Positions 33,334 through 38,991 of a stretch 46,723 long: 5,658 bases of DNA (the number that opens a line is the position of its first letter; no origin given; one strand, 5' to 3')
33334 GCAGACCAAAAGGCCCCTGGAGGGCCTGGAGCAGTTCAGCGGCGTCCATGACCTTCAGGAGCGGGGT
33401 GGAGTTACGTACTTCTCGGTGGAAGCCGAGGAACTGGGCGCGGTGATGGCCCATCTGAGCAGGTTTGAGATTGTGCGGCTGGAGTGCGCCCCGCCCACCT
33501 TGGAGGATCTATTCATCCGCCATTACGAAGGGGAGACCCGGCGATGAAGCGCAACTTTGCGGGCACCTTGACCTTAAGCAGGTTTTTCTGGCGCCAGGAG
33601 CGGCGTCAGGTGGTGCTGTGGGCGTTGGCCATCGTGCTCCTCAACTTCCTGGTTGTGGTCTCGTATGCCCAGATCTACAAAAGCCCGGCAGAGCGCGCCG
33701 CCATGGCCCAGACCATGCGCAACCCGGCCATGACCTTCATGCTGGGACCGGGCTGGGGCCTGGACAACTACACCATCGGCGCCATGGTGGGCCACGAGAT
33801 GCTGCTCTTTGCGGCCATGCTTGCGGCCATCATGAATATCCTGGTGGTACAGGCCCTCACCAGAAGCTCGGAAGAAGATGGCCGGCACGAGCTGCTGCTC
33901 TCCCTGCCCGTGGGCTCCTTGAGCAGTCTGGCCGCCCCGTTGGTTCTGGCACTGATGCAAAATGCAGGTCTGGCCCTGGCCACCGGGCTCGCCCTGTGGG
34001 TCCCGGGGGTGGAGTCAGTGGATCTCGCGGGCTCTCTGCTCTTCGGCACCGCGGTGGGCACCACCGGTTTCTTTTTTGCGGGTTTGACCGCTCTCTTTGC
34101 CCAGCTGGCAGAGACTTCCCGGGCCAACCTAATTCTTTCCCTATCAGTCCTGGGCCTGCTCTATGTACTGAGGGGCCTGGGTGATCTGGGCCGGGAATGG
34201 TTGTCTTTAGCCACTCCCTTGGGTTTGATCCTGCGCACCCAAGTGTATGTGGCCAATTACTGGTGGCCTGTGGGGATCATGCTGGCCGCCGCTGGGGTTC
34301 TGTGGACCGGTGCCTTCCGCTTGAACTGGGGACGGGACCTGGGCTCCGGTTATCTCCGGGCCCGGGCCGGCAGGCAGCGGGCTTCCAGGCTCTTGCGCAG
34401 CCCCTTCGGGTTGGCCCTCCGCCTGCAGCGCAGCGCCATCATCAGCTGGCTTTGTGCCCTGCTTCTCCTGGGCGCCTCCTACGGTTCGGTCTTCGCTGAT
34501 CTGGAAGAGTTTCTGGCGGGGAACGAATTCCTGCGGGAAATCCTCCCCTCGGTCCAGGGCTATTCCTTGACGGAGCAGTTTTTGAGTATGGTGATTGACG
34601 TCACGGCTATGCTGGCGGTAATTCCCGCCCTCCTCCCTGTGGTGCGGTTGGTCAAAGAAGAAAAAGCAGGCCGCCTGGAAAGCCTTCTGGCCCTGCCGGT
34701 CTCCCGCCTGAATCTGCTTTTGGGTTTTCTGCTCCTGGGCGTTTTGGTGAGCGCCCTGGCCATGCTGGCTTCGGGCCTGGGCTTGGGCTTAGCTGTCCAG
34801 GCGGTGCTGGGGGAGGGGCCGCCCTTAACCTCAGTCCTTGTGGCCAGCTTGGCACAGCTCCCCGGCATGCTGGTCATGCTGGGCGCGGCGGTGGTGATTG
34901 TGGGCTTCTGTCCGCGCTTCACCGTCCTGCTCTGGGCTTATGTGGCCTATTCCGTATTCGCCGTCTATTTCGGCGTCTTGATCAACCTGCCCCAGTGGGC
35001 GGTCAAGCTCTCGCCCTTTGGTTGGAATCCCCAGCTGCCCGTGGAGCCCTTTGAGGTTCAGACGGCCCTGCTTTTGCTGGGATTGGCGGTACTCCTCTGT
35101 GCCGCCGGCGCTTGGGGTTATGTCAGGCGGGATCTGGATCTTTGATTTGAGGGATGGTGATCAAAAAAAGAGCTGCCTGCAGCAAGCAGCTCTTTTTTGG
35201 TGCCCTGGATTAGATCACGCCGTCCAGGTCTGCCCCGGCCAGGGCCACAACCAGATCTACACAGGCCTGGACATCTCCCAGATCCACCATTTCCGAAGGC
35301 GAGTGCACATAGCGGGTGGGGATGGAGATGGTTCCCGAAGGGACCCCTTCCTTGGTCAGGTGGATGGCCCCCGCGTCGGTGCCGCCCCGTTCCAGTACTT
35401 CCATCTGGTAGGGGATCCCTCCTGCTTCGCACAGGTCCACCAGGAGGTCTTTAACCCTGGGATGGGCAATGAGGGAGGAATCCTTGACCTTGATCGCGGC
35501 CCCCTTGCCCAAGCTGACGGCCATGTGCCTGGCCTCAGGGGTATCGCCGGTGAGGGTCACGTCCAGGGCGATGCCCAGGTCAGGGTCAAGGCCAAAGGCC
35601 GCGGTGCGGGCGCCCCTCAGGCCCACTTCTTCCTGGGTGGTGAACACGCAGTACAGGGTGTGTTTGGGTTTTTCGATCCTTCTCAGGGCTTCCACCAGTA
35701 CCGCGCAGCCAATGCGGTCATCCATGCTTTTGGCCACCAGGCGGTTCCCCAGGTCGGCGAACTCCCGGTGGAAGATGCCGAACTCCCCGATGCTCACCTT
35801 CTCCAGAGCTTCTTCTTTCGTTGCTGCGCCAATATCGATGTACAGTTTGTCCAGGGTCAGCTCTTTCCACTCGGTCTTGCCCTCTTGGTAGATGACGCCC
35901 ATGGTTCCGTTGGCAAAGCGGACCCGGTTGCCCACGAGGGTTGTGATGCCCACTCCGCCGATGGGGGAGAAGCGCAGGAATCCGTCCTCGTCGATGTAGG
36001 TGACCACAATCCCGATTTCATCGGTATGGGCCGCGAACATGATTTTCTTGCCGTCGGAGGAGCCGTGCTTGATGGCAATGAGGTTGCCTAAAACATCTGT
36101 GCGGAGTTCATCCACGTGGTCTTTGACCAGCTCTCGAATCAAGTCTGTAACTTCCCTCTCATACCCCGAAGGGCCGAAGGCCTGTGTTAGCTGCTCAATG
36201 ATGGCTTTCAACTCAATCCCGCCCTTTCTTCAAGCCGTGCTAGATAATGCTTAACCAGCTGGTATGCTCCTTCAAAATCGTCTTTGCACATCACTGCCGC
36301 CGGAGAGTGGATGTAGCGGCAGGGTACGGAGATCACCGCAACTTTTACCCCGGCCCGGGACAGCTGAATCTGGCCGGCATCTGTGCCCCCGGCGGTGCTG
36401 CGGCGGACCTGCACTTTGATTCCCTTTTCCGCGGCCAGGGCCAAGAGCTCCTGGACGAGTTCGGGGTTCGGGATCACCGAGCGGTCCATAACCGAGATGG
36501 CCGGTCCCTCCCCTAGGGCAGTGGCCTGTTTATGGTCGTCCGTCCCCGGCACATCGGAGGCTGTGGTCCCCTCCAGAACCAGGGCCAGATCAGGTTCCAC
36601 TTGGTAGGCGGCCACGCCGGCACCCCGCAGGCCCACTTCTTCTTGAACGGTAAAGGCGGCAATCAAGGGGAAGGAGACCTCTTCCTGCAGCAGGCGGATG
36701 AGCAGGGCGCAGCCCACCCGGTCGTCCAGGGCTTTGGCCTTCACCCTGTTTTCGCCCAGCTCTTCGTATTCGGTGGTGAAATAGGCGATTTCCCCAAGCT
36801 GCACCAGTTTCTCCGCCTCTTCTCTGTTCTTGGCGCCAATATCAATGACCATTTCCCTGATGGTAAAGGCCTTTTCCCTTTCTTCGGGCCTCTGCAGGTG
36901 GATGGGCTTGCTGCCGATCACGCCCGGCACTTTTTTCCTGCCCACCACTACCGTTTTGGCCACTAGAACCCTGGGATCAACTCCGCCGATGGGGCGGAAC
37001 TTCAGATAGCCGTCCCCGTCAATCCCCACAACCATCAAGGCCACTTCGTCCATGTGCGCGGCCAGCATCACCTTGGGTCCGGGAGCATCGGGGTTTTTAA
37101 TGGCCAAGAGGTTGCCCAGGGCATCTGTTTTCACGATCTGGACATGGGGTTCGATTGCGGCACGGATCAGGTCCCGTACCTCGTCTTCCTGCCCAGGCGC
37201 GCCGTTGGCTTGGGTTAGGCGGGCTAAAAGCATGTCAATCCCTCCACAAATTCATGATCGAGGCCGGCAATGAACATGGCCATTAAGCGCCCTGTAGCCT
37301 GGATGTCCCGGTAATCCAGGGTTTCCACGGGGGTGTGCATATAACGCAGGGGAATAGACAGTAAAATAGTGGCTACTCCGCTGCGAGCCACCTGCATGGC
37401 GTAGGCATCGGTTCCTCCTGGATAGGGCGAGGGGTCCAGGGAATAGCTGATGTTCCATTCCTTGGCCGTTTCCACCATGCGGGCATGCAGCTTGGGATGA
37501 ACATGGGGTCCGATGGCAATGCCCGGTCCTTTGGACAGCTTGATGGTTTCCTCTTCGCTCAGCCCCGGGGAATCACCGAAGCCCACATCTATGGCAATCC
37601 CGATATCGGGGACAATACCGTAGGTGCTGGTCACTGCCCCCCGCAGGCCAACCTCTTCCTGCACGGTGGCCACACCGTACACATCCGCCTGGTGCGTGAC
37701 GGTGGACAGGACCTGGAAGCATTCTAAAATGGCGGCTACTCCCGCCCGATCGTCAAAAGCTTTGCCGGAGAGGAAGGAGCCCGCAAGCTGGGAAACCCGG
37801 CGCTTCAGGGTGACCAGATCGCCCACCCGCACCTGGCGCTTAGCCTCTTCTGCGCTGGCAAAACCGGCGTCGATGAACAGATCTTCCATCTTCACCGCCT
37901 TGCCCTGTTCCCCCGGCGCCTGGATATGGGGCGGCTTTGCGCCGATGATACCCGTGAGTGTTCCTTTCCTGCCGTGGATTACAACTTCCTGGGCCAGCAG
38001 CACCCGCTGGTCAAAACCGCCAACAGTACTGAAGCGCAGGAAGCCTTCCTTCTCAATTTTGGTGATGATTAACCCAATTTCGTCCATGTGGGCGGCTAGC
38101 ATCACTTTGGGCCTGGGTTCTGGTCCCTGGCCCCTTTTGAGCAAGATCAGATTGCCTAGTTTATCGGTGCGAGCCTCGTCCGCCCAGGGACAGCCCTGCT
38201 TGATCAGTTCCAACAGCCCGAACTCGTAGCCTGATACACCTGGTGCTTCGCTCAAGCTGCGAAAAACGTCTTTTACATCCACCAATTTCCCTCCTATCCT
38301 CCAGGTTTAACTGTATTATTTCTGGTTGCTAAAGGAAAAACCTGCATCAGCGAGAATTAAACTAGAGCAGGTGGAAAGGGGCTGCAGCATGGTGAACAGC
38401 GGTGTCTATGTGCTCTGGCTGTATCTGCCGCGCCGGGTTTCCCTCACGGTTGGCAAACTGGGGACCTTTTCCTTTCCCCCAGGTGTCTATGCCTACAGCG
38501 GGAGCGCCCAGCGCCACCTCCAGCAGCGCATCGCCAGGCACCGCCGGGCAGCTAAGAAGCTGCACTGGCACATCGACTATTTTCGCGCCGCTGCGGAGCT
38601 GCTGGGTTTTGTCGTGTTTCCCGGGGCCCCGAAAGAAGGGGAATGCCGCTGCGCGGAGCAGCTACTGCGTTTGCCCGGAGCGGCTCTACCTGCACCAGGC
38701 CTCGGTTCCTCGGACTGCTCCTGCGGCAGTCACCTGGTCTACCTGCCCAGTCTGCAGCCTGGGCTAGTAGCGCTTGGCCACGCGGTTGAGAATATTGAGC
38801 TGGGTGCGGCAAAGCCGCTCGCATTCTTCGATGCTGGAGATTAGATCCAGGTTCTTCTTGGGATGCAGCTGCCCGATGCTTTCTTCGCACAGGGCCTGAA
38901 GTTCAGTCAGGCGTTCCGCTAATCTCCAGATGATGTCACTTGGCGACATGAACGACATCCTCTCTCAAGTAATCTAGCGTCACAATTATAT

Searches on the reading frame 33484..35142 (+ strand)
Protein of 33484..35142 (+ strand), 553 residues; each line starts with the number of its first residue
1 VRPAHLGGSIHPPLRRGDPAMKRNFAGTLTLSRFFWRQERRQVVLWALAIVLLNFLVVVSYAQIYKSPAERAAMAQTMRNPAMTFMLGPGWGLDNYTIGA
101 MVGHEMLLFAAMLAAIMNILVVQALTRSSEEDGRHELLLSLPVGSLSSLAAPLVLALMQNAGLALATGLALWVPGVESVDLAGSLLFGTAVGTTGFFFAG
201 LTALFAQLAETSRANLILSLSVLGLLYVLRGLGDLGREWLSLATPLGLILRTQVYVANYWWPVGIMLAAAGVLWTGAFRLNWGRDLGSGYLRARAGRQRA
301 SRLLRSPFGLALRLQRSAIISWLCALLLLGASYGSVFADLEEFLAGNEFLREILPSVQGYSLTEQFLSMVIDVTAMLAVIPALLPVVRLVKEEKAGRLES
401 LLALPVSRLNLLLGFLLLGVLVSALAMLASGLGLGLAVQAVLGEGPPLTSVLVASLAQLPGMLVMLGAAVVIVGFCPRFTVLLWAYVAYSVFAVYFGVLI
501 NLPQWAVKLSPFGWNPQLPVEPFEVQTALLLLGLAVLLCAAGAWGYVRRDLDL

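Call 16: search_protein_families(library=pfam, proteins=[window:33484-35142:+], max_evalue=0.001)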
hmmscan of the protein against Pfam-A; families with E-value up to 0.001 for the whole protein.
window:33484-35142:+ (553 aa): 2 families
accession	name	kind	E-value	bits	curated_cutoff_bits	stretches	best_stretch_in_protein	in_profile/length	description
PF12679.13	ABC2_membrane_2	-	3.5e-08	33.5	27.2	1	331-477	31-179/283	ABC-2 family transporter protein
PF13346.12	ABC2_membrane_5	-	8.2e-05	22.7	25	0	101-234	29-165/205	ABC-2 family transporter protein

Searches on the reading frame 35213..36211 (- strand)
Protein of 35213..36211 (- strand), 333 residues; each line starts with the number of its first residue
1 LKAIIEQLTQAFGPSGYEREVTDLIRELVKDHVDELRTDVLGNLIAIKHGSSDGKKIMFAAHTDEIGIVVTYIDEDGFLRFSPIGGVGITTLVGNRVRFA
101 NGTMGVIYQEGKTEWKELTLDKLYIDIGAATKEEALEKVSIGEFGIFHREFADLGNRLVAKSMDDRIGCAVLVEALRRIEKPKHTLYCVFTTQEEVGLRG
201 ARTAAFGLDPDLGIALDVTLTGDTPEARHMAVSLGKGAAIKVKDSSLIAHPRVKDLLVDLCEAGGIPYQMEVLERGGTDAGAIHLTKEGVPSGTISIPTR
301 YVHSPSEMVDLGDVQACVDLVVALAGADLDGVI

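Call 16: search_protein_families(library=pfam, proteins=[window:35213-36211:-], max_evalue=0.001)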
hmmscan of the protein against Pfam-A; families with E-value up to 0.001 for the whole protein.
window:35213-36211:- (333 aa): 3 families
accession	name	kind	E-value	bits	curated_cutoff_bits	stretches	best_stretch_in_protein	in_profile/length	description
PF05343.19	Peptidase_M42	-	5.9e-96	321.4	23.2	1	42-320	1-292/292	M42 glutamyl aminopeptidase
PF01546.33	Peptidase_M20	-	5.1e-10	40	24.6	1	163-325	34-204/206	Peptidase family M20/M25/M40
PF04389.22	Peptidase_M28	-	9.9e-07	29.1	21.3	1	163-206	31-78/193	Peptidase family M28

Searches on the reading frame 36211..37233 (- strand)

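Call 16: search_protein_families(library=pfam, proteins=[window:36211-37233:-], max_evalue=0.001)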
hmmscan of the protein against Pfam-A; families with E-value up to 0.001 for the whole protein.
window:36211-37233:- (341 aa): 2 families
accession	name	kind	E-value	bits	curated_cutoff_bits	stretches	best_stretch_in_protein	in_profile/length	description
PF05343.19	Peptidase_M42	-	3.9e-96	322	23.2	1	40-326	1-292/292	M42 glutamyl aminopeptidase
PF02127.20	Peptidase_M18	-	0.00084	18.7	24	0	235-329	332-430/432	Aminopeptidase I zinc metalloprotease (M18)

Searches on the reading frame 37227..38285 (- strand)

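Call 16: search_protein_families(library=pfam, proteins=[window:37227-38285:-], max_evalue=0.001)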
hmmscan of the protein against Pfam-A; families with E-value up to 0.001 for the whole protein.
window:37227-38285:- (353 aa): 3 families
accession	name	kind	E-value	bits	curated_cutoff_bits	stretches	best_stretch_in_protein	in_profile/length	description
PF05343.19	Peptidase_M42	-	5.2e-94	315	23.2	1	44-334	1-292/292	M42 glutamyl aminopeptidase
PF01546.33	Peptidase_M20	-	1.3e-07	32.2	24.6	1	176-339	33-204/206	Peptidase family M20/M25/M40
PF04389.22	Peptidase_M28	-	0.00014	22.1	21.3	0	176-337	30-188/193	Peptidase family M28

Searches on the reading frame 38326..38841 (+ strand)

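Call 16: search_protein_families(library=pfam, proteins=[window:38326-38841:+], max_evalue=0.001)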
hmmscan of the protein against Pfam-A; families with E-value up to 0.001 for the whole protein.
window:38326-38841:+ (172 aa): 1 family
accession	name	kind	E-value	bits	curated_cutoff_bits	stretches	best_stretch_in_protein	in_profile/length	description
PF01986.22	DUF123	-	3.7e-21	75.8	25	1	48-139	1-95/95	Domain of unknown function DUF123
